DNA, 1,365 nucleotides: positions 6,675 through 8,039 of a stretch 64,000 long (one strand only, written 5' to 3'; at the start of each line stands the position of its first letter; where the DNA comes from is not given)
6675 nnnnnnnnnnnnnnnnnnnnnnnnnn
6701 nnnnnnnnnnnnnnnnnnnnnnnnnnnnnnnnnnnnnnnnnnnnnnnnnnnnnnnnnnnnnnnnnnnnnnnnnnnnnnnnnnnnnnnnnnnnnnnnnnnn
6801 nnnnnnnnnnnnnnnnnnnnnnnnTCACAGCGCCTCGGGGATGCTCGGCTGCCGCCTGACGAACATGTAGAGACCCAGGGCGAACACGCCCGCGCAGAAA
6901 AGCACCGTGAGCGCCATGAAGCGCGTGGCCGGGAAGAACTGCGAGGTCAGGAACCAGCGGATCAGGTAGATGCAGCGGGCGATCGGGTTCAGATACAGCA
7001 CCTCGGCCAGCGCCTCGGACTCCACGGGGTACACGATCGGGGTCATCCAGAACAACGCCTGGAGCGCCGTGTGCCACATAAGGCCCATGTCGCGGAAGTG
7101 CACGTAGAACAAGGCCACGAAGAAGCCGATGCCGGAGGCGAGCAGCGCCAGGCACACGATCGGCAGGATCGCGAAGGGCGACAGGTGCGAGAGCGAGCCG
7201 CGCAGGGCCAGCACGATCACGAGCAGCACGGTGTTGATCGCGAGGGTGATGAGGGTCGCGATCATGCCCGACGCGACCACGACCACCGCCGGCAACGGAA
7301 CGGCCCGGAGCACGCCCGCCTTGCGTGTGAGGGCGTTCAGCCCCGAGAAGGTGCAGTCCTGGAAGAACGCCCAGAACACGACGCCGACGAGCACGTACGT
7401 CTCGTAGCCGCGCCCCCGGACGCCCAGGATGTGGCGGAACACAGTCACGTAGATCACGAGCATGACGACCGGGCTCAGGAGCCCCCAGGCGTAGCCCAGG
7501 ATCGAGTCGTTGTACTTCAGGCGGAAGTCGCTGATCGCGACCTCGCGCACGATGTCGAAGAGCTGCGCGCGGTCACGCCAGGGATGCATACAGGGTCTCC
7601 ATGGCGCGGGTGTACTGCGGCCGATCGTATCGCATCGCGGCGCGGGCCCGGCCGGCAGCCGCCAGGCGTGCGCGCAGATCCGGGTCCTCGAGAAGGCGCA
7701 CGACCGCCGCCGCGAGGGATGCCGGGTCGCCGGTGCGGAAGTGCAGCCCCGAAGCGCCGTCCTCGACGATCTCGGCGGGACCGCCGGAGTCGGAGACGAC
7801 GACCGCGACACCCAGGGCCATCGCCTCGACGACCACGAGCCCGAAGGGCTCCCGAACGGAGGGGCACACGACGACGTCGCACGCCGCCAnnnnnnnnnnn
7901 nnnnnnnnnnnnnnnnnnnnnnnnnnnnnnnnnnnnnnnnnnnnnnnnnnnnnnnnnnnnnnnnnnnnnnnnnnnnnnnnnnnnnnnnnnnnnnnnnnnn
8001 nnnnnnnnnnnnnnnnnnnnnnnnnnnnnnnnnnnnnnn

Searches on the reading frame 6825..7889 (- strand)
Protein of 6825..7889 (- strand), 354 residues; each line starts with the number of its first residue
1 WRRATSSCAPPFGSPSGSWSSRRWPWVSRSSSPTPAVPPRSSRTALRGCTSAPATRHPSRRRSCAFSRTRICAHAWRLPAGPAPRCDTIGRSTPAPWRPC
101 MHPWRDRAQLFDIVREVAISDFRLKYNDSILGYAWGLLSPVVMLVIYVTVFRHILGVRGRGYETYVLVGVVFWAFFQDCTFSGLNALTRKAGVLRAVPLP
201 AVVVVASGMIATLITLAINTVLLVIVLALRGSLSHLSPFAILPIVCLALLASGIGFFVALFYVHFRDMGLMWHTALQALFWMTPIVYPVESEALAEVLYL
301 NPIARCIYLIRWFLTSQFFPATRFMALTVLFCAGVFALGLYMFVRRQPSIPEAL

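Call 7: search_protein_families(library=pfam, proteins=[window:6825-7889:-], max_evalue=0.001)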
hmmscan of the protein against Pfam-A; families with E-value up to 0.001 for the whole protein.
window:6825-7889:- (354 aa): 1 family
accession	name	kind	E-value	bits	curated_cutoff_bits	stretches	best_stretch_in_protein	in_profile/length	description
PF01061.29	ABC2_membrane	-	5.3e-10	39.6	26.9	1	121-312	10-208/211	ABC-2 type transporter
